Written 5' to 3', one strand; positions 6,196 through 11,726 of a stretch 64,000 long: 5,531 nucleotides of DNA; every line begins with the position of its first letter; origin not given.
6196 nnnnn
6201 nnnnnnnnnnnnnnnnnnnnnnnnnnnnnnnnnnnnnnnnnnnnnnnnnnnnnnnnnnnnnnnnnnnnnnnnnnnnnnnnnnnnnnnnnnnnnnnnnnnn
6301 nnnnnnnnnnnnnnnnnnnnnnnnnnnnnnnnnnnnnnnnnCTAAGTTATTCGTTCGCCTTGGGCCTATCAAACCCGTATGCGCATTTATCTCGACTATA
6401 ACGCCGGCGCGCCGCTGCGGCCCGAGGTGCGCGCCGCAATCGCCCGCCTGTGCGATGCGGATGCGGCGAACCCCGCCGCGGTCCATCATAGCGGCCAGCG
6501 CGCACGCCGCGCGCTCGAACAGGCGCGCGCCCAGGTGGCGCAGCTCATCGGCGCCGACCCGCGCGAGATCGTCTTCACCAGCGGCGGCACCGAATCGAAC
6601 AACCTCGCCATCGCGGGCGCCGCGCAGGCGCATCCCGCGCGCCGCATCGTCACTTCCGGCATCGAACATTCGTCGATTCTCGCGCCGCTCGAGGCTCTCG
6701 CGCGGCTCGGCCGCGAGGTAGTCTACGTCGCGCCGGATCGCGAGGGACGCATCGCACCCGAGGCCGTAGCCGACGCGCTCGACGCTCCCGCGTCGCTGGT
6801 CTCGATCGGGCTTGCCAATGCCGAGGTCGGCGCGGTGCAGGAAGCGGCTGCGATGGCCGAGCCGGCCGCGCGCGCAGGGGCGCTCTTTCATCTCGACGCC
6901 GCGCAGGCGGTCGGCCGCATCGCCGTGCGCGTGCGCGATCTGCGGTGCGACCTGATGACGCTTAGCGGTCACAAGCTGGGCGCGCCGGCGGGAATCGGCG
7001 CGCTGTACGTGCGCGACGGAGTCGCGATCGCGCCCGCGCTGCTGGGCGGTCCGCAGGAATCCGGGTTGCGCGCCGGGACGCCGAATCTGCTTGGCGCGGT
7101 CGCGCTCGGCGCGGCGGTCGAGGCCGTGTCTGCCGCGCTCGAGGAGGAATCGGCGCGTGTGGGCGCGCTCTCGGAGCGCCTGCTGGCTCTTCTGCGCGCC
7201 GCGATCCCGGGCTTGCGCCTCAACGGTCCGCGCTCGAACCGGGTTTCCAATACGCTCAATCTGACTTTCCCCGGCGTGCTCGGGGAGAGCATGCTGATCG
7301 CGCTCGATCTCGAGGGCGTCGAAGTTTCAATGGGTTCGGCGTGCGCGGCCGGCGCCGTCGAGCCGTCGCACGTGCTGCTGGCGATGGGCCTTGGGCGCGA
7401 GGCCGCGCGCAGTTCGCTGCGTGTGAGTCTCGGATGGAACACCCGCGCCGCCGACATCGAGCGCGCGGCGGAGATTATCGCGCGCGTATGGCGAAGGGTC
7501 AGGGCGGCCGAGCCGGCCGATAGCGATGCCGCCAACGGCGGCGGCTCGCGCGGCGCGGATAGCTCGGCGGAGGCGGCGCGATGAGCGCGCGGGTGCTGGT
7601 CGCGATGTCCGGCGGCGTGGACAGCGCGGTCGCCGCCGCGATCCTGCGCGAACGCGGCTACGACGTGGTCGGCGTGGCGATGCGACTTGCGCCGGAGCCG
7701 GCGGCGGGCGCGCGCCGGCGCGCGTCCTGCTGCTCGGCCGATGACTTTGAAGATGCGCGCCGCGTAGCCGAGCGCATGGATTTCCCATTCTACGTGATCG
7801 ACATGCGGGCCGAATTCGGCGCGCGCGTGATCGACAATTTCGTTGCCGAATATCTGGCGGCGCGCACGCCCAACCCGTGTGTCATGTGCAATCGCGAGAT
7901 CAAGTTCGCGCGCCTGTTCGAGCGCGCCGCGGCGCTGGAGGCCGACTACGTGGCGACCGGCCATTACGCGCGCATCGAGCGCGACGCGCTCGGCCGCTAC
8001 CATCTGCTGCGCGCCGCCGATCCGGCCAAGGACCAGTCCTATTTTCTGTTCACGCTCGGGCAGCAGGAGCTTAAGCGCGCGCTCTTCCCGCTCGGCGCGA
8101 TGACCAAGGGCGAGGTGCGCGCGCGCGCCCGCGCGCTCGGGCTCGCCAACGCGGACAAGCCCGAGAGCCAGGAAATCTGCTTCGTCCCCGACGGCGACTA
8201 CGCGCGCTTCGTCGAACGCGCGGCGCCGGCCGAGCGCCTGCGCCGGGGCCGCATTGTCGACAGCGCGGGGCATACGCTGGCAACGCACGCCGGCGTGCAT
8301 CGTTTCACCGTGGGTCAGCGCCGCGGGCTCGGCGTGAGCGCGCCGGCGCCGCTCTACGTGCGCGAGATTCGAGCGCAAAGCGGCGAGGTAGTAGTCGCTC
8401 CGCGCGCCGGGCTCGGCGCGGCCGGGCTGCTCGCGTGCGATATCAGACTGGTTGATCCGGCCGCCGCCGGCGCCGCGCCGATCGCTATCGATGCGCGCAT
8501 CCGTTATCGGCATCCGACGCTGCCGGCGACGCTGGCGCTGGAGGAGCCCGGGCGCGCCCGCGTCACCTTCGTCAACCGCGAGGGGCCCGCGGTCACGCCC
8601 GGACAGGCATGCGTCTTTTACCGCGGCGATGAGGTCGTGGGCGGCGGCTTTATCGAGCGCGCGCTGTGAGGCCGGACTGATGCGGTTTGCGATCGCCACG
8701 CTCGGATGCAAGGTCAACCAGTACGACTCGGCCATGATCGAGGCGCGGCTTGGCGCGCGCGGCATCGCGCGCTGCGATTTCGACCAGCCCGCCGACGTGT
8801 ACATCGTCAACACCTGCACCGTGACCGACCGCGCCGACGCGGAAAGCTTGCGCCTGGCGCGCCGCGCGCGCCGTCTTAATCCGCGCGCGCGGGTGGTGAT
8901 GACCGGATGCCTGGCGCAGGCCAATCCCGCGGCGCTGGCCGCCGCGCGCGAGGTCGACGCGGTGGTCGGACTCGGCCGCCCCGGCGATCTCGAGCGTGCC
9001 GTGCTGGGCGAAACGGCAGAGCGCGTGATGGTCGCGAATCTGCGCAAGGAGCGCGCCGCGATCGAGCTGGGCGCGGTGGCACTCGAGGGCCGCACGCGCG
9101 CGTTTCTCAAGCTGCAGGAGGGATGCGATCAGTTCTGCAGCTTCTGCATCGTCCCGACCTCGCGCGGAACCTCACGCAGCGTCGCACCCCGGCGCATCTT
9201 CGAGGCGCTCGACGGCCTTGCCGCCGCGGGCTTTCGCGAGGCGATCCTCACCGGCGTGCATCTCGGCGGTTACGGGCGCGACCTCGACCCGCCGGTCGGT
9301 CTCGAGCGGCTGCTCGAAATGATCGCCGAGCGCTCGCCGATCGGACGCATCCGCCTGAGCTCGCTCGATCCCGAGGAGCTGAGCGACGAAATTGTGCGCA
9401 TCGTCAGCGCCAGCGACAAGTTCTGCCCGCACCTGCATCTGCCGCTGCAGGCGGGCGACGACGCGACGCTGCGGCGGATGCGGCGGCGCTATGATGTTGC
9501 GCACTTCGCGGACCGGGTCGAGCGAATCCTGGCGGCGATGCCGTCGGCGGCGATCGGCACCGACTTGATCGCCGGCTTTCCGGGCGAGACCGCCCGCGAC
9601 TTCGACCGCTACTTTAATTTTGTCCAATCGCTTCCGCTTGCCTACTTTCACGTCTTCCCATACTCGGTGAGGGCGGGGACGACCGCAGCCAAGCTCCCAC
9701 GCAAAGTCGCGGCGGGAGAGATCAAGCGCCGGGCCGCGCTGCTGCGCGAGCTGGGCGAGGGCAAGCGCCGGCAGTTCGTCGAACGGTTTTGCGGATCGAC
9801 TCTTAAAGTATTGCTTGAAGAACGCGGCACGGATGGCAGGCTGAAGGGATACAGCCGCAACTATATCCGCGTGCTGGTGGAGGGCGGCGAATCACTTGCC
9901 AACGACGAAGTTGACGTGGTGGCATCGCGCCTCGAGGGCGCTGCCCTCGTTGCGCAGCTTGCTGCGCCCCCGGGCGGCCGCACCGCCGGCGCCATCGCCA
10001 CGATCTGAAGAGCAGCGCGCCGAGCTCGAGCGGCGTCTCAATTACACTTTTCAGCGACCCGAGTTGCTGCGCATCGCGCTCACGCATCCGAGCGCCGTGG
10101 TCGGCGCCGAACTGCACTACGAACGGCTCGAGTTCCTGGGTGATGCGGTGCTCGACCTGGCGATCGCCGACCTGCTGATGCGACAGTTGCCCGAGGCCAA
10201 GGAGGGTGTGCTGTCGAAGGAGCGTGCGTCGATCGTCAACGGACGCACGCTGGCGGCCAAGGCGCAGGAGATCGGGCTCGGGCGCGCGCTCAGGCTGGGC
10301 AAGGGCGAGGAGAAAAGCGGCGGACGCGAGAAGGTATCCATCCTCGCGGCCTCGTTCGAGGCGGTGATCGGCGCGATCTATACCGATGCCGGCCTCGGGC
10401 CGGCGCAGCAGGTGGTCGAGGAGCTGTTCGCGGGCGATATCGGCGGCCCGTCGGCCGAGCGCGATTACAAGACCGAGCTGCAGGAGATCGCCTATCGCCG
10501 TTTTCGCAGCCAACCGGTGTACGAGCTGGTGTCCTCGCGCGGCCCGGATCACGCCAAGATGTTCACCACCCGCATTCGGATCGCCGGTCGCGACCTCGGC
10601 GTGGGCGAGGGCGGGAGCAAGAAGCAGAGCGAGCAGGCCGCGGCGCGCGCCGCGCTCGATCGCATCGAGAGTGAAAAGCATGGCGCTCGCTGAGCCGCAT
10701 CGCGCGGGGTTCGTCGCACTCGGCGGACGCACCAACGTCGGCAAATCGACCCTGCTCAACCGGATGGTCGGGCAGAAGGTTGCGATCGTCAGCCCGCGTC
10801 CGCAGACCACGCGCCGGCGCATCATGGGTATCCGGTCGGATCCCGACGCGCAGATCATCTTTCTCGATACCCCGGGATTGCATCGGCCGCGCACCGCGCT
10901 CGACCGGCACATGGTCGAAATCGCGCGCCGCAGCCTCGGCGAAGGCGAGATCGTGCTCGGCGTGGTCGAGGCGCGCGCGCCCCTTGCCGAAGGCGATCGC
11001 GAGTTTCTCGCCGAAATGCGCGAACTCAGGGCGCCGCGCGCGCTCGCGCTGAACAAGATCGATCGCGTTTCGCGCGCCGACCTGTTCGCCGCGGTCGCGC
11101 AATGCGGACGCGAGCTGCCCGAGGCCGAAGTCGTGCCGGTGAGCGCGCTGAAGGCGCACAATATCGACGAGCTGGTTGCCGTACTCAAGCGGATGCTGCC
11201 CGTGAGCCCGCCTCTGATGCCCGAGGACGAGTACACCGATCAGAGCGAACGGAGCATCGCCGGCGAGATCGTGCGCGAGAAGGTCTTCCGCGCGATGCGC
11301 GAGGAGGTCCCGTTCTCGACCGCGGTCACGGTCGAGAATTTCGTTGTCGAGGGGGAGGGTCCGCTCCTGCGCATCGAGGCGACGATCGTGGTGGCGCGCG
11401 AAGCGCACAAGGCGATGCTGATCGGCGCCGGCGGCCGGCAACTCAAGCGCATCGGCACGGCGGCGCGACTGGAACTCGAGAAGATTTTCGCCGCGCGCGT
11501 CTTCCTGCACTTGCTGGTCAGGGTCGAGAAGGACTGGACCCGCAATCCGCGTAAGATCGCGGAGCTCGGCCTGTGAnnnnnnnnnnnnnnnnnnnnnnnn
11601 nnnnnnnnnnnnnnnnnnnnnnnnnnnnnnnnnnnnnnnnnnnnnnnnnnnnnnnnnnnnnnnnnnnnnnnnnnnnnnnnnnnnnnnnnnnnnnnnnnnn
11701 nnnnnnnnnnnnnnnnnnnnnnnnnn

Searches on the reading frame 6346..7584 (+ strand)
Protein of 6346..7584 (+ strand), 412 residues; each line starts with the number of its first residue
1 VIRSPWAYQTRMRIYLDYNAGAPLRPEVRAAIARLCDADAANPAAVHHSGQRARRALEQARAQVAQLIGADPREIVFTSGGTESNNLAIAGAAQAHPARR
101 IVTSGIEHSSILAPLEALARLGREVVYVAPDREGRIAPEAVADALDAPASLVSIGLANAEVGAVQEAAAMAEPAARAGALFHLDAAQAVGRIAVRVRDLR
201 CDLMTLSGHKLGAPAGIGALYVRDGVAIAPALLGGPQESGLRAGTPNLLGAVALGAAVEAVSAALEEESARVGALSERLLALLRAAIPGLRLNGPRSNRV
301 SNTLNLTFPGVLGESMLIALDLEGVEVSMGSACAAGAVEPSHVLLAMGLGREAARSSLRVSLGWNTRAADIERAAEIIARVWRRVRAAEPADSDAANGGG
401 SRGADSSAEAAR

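Call 55: search_protein_families(library=pfam, proteins=[window:6346-7584:+], max_evalue=0.00001)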
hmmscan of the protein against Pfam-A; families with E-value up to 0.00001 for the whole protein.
window:6346-7584:+ (412 aa): 1 family
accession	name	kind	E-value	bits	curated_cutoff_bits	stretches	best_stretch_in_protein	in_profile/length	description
PF00266.25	Aminotran_5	-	2.2e-73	247.8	21.5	1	14-373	1-370/371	Aminotransferase class-V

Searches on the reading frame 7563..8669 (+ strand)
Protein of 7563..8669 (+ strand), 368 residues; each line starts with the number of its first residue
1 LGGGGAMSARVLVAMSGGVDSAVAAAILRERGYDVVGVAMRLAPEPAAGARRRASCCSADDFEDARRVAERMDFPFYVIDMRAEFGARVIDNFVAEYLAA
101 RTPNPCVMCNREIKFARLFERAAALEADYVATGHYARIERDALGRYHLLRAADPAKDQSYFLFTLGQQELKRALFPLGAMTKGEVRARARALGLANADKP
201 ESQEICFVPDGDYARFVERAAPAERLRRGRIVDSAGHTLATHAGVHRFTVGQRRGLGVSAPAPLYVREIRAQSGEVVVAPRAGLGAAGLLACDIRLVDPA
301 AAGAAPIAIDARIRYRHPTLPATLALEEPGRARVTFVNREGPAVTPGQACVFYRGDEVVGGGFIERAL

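Call 55: search_protein_families(library=pfam, proteins=[window:7563-8669:+], max_evalue=0.00001)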
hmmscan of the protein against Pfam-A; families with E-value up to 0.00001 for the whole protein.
window:7563-8669:+ (368 aa): 3 families
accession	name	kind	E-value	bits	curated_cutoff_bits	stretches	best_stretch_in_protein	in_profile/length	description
PF03054.22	tRNA_Me_trans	-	6.8e-74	248.3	20.6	1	10-209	2-201/202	tRNA methyl transferase HUP domain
PF20259.3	tRNA_Me_trans_M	-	1.1e-14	54.1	27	1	224-279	11-65/66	tRNA methyl transferase PRC-barrel domain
PF20258.4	tRNA_Me_trans_C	-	2.4e-14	53.9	20.6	1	289-364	4-77/77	Aminomethyltransferase beta-barrel domain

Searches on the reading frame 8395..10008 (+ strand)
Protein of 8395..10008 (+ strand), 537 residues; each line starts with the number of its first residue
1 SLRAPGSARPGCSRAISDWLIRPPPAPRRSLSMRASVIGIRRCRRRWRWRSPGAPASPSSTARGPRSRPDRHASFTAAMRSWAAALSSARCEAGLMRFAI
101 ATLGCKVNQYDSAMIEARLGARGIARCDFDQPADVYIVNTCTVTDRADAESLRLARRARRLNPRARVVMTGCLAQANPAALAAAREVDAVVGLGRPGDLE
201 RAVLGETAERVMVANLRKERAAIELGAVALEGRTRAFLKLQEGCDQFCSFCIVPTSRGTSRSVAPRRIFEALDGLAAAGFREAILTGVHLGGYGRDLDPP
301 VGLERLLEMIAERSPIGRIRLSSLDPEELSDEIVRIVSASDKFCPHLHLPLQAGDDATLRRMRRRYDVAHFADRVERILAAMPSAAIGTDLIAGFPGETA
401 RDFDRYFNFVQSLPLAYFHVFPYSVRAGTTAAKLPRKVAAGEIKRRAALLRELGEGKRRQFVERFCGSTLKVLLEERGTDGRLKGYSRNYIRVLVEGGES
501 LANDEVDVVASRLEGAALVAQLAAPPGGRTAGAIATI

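Call 46: search_protein_families(library=pfam, proteins=[window:8395-10008:+], max_evalue=0.00001)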
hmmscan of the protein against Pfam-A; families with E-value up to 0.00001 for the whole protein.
window:8395-10008:+ (537 aa): 2 families
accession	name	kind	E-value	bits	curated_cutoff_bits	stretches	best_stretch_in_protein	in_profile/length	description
PF00919.26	UPF0004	-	8e-25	87.2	27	1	97-192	1-98/98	Uncharacterized protein family UPF0004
PF04055.27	Radical_SAM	-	1.2e-18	68.3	29.5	1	240-409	3-165/166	Radical SAM superfamily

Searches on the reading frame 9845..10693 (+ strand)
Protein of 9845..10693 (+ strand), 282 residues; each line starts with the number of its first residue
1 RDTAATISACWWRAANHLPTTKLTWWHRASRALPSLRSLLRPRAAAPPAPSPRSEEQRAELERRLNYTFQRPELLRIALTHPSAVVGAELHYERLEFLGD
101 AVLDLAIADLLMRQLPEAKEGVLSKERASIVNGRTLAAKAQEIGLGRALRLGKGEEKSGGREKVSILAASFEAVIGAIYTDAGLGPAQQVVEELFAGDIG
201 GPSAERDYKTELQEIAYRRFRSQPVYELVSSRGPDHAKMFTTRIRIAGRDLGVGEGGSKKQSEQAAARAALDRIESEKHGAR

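Call 46: search_protein_families(library=pfam, proteins=[window:9845-10693:+], max_evalue=0.00001)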
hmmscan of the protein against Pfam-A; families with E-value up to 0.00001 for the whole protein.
window:9845-10693:+ (282 aa): 3 families
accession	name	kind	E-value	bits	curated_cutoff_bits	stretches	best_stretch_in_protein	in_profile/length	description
PF14622.11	Ribonucleas_3_3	-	9.2e-35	120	35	1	72-195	2-124/128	Ribonuclease-III-like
PF00636.31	Ribonuclease_3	-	2.3e-22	80.1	27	1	93-183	1-102/102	Ribonuclease III domain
PF00035.32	dsrm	-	7.7e-16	58.9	23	1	208-272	1-64/66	Double-stranded RNA binding motif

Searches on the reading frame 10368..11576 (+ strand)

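Call 46: search_protein_families(library=pfam, proteins=[window:10368-11576:+], max_evalue=0.00001)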
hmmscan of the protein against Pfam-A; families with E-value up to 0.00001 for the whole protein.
window:10368-11576:+ (402 aa): 6 families
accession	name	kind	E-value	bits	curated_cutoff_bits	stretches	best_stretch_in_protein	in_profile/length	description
PF01926.29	MMR_HSR1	-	1.4e-20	74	21.9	1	116-230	2-113/113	50S ribosome-binding GTPase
PF07650.23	KH_2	-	1.8e-13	50.5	22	1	332-390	16-77/78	KH domain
PF02421.24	FeoB_N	-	9e-12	45.2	27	1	116-271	3-154/156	Ferrous iron transport protein B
PF00350.29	Dynamin_N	-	4.9e-10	40.1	27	0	116-151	1-36/168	Dynamin family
PF00009.33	GTP_EFTU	-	9.3e-10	38.8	26.5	1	160-278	68-187/188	Elongation factor Tu GTP binding domain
PF03193.22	RsgA_GTPase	-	6.2e-07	29.8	30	0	106-173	99-170/174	RsgA GTPase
